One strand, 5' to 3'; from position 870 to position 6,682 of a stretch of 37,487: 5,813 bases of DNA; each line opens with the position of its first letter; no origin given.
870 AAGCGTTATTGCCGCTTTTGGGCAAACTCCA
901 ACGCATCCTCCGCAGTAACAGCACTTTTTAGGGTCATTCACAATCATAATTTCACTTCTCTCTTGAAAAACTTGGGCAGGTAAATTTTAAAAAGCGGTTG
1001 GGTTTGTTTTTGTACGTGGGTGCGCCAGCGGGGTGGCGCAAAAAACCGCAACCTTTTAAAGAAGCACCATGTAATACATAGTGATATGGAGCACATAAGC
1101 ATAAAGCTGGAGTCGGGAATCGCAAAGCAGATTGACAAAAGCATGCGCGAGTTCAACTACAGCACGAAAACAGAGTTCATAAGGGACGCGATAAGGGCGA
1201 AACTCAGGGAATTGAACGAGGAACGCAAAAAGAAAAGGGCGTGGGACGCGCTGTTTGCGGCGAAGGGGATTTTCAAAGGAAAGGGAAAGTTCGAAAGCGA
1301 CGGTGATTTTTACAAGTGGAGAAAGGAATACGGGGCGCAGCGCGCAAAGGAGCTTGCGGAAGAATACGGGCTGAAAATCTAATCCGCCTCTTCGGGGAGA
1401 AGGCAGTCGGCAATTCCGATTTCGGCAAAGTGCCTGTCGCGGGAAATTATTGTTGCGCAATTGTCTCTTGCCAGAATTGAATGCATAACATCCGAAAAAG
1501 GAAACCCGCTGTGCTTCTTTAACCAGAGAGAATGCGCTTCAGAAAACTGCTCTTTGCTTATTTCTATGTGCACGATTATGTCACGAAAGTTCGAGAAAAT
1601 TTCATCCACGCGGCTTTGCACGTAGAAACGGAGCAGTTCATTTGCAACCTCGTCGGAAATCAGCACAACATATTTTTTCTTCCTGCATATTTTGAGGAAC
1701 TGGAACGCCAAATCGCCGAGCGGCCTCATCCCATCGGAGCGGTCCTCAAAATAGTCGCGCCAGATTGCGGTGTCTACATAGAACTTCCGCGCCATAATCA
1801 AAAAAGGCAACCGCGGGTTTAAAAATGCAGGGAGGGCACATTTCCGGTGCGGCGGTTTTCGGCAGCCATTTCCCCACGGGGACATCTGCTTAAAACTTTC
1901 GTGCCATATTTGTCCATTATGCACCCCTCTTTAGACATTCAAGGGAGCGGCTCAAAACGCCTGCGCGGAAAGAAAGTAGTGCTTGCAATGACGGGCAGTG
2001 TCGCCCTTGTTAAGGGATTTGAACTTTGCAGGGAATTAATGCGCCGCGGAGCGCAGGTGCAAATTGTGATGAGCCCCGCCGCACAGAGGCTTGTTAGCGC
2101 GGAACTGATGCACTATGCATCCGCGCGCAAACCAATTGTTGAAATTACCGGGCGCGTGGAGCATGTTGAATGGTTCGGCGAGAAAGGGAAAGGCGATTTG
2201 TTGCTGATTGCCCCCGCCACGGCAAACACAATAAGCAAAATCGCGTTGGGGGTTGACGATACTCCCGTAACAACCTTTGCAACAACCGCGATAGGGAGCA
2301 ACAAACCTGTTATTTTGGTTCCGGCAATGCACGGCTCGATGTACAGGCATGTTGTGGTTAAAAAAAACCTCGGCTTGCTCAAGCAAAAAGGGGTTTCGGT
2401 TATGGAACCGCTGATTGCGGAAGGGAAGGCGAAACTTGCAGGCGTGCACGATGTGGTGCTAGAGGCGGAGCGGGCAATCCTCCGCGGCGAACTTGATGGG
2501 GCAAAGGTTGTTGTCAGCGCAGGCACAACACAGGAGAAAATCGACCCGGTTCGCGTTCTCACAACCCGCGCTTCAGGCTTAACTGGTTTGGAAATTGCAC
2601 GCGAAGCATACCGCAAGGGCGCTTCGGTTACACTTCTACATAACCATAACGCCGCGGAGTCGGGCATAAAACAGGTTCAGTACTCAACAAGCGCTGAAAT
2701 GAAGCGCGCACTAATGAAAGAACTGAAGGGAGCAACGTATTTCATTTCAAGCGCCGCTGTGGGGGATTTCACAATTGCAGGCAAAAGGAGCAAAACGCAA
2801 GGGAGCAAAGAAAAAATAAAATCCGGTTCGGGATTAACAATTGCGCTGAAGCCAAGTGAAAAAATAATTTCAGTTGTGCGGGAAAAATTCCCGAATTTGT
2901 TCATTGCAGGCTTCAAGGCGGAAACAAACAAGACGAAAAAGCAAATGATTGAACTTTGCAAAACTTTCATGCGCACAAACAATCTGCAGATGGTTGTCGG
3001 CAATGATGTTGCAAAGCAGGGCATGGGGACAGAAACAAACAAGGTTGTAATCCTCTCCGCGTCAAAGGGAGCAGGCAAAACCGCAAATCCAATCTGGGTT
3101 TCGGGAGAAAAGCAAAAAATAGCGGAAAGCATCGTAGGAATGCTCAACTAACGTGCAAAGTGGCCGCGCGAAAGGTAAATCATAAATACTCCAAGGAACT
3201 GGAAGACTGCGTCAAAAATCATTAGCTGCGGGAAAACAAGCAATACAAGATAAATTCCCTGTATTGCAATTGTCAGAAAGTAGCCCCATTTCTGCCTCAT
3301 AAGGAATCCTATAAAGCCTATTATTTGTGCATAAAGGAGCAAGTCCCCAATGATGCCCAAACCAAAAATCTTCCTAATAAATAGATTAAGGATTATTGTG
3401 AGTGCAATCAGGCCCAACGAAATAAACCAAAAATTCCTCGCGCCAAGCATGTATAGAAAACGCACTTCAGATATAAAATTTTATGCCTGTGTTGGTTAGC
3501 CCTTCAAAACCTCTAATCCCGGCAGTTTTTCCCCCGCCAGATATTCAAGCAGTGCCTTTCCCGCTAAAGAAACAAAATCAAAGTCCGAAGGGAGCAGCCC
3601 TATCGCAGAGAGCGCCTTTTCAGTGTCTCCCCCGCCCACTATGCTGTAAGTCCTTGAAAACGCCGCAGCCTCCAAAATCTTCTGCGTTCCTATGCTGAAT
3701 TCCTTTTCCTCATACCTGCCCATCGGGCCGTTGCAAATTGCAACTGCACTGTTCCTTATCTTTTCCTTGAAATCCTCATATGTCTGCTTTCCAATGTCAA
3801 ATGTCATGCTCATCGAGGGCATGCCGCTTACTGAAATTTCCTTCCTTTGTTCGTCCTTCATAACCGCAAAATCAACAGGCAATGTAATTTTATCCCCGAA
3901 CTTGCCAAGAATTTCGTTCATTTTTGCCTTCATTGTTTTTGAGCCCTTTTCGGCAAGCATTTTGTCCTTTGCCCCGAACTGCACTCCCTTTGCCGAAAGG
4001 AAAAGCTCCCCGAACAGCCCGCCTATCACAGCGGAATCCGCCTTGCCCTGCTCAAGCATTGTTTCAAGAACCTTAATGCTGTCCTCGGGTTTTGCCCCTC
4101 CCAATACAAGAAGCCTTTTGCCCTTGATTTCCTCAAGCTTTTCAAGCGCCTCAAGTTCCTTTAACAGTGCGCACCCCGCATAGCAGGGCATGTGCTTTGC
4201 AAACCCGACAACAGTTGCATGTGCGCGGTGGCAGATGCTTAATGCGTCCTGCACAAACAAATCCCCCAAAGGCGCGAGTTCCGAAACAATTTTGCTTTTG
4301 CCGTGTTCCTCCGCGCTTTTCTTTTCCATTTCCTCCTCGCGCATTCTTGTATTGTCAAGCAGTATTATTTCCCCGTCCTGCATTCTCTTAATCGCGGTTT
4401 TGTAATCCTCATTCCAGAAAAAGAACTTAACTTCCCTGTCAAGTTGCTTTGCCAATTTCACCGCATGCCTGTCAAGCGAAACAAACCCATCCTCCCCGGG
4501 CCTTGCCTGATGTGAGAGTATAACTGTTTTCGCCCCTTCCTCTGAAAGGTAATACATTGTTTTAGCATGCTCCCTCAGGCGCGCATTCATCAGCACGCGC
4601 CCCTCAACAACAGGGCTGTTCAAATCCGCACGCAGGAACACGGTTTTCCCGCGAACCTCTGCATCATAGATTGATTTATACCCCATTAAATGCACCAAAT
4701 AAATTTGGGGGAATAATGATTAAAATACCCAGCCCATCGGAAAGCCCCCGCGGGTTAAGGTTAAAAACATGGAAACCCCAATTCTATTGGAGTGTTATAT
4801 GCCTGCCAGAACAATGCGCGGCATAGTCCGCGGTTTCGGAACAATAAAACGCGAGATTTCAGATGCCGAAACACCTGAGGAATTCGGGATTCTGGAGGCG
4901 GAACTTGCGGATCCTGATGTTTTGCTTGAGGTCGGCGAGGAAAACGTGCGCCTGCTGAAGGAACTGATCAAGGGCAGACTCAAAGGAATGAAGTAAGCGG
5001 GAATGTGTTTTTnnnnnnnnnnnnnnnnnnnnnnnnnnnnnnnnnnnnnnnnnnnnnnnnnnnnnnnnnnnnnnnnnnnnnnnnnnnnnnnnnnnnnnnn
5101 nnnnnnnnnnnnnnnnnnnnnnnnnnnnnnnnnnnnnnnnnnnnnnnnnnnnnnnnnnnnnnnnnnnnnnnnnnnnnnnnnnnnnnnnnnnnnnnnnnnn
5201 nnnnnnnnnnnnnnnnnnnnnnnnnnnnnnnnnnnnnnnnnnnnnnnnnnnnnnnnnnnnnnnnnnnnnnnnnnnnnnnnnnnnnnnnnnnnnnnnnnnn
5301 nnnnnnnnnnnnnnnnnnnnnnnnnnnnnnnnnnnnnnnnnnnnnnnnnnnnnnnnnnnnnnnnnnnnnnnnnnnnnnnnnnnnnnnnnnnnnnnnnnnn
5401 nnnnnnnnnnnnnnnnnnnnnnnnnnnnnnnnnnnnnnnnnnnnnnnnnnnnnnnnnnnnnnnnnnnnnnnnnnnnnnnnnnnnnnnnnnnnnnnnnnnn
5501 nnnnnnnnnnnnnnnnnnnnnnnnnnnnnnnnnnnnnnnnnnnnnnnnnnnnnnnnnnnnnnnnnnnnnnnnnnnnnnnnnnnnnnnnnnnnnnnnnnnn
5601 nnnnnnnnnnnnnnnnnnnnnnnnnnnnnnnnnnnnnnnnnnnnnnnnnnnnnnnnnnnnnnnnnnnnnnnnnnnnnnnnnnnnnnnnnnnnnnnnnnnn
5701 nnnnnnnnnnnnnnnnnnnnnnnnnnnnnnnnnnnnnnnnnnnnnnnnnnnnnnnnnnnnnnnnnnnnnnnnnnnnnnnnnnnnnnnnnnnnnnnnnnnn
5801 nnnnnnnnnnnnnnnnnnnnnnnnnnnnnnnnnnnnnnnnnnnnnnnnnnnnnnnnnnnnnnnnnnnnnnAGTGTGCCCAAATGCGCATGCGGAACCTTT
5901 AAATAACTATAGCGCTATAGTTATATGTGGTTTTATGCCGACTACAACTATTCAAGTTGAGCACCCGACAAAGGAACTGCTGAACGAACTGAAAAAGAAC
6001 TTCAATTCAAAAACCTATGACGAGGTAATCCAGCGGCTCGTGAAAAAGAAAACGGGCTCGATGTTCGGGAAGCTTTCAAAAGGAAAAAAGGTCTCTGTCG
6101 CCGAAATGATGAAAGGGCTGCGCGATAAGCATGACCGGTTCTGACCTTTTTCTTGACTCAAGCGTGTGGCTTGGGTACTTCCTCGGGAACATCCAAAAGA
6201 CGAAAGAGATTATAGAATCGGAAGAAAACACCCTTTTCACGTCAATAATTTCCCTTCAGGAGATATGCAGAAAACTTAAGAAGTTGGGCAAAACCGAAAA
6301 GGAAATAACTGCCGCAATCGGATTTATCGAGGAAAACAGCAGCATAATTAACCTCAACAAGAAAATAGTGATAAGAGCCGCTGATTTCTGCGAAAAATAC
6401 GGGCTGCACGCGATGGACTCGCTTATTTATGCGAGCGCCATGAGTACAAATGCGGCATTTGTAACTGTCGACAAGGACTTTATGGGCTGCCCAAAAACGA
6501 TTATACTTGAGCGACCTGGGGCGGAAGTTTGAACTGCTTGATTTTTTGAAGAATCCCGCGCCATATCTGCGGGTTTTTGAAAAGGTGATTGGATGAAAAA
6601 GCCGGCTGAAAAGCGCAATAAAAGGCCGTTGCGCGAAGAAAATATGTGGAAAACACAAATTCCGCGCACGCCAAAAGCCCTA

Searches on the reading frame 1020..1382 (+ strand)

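Call 89: search_protein_families(library=pfam, proteins=[window:1020-1382:+], max_evalue=0.001)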
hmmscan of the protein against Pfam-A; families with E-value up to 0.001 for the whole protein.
window:1020-1382:+ (120 aa): 2 families
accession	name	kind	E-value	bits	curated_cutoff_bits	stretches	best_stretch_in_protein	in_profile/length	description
PF17723.7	RHH_8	-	0.00066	20.2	25.4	1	22-70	2-50/119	Ribbon-Helix-Helix transcriptional regulator family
PF01402.27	RHH_1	-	0.00068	19.9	20.5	0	26-63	2-38/39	Ribbon-helix-helix protein, copG family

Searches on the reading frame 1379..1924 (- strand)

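Call 89: search_protein_families(library=pfam, proteins=[window:1379-1924:-], max_evalue=0.001)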
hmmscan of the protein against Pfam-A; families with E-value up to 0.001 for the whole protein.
window:1379-1924:- (181 aa): 1 family
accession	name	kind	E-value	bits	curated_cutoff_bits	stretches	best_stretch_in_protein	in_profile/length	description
PF01850.27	PIN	-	0.00011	23.2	23.6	1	49-170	2-118/120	PIN domain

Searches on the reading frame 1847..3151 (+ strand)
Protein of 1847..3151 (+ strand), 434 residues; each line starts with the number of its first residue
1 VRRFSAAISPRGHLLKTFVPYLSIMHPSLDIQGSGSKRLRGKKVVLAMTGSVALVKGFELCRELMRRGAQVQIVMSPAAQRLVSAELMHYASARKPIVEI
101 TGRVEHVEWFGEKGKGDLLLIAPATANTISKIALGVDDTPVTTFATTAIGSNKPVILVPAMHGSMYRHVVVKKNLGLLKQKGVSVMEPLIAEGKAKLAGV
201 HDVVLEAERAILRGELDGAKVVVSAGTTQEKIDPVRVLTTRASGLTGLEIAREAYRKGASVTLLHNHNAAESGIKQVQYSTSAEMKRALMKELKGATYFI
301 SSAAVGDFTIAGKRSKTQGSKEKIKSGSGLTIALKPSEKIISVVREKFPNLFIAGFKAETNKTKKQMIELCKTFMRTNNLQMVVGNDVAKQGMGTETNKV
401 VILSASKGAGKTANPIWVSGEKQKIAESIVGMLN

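Call 89: search_protein_families(library=pfam, proteins=[window:1847-3151:+], max_evalue=0.001)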
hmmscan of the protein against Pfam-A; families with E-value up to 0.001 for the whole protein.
window:1847-3151:+ (434 aa): 2 families
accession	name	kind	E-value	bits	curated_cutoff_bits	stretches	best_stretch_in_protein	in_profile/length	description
PF04127.22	DFP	-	3.1e-45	154.7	22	1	216-403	1-186/186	DNA/pantothenate metabolism flavoprotein C-terminal domain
PF02441.25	Flavoprotein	-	1.6e-27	96.5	22.7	1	42-184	1-146/162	Flavoprotein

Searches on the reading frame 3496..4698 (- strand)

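Call 89: search_protein_families(library=pfam, proteins=[window:3496-4698:-], max_evalue=0.001)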
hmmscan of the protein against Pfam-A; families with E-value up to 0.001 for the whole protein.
window:3496-4698:- (400 aa): 1 family
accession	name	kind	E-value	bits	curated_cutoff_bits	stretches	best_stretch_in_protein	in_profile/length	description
PF00162.24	PGK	-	8e-100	334.9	27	1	10-390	1-379/379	Phosphoglycerate kinase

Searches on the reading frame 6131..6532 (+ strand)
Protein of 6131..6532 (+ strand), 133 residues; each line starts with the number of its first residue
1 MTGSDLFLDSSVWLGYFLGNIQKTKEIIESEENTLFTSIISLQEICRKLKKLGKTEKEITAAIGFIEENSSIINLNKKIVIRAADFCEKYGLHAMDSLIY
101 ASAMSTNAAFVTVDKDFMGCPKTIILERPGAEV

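Call 89: search_protein_families(library=pfam, proteins=[window:6131-6532:+], max_evalue=0.001)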
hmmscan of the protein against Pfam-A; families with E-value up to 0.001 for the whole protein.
window:6131-6532:+ (133 aa): 1 family
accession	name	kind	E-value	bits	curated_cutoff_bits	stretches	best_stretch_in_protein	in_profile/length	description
PF01850.27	PIN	-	4e-18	66.6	23.6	1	7-117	2-114/120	PIN domain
